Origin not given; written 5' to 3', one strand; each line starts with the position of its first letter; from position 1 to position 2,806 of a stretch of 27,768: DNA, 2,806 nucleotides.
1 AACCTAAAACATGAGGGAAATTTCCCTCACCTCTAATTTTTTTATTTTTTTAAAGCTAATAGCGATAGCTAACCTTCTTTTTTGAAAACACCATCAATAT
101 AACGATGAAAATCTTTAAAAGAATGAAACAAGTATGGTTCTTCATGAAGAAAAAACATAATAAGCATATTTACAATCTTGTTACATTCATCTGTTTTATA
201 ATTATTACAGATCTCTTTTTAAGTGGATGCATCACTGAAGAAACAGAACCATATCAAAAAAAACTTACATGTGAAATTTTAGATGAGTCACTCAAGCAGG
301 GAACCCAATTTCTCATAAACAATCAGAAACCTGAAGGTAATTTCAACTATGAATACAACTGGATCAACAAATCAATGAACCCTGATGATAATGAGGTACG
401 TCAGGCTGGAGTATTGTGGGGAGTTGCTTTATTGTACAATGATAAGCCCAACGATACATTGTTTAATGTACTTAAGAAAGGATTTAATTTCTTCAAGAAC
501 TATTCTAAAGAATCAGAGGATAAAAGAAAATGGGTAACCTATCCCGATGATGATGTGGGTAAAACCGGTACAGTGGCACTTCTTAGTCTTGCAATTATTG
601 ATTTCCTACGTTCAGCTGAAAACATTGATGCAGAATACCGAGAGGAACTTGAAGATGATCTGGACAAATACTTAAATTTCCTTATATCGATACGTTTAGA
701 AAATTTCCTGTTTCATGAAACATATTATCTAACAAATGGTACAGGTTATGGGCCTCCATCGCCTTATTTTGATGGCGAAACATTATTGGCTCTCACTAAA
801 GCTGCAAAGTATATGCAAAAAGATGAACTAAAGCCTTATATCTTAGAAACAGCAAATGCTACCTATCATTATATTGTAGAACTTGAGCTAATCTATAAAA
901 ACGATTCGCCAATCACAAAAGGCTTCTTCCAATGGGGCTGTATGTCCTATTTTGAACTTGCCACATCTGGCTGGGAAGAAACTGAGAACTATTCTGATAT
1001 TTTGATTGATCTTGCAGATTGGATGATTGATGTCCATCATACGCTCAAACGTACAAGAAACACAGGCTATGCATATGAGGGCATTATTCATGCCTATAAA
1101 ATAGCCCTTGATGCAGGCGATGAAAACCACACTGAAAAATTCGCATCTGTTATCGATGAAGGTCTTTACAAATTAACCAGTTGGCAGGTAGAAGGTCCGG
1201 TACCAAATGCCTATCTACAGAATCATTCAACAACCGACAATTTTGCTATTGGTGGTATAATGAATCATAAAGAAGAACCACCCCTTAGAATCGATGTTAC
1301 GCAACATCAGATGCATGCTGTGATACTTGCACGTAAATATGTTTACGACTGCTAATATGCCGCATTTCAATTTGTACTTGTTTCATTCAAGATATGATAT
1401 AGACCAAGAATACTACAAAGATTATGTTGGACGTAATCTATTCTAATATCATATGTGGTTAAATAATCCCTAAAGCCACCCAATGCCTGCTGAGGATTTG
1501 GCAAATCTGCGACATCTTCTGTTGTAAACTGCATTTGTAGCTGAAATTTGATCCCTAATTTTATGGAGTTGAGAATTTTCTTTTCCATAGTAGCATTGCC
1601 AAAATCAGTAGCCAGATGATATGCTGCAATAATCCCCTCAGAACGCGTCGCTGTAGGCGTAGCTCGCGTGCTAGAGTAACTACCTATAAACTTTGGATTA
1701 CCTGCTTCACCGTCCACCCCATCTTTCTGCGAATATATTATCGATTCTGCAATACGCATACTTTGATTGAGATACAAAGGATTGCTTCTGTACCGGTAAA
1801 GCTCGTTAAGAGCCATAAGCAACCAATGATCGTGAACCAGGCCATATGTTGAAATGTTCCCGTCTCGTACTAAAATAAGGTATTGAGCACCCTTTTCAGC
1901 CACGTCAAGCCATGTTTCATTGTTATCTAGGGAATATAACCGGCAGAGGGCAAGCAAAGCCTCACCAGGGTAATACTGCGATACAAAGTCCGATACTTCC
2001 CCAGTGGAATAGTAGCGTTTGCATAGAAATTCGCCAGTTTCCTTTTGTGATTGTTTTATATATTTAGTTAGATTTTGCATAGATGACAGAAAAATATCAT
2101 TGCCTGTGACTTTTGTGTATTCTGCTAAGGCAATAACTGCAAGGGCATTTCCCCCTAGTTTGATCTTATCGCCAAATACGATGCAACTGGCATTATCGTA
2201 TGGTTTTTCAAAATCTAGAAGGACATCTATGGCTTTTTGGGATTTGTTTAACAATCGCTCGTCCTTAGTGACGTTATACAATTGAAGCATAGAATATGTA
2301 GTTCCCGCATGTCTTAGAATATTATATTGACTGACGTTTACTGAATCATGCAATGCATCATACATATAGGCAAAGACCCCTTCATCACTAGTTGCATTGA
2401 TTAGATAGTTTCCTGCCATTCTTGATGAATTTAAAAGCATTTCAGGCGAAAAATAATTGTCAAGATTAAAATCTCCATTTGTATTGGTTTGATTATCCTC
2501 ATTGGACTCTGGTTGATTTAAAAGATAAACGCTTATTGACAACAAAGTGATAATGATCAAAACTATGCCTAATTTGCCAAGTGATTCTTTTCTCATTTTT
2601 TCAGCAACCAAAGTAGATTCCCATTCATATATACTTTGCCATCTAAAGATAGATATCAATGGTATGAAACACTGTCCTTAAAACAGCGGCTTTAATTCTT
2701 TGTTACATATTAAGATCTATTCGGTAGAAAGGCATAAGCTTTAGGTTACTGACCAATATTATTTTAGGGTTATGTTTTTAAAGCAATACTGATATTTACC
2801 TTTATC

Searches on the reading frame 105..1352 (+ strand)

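Call 52: search_protein_families(library=pfam, proteins=[window:105-1352:+], max_evalue=0.1)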
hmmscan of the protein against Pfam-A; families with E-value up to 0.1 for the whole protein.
window:105-1352:+ (416 aa): 1 family
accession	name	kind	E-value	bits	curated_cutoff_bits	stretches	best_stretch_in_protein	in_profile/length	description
PF07678.20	TED_complement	-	0.061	12.8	22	0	58-98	111-152/312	A-macroglobulin TED domain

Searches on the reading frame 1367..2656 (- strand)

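Call 52: search_protein_families(library=pfam, proteins=[window:1367-2656:-], max_evalue=0.1)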
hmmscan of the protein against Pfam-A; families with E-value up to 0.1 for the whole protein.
window:1367-2656:- (429 aa): 6 families
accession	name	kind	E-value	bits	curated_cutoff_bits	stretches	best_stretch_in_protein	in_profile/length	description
PF07944.18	Beta-AFase-like_GH127_cat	-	2.1e-07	30.7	24.9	1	176-364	66-257/376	Beta-L-arabinofuranosidase, GH127 catalytic domain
PF05147.19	LANC_like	-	0.0018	17.3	23.2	0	117-152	272-307/350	Lanthionine synthetase C-like protein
PF06917.19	Pectate_lyase_2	-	0.014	14.6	26.6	0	268-310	397-439/491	Periplasmic pectate lyase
PF24919.1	Mug62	-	0.016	15.3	27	1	176-222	102-148/164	Meiotically up-regulated gene 62 protein-like domain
PF06662.19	C5-epim_C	-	0.027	14.4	23.3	0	123-146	38-61/188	D-glucuronyl C5-epimerase C-terminus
PF19805.5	DUF6288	-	0.068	12.8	26.3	0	171-211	164-204/402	Family of unknown function (DUF6288)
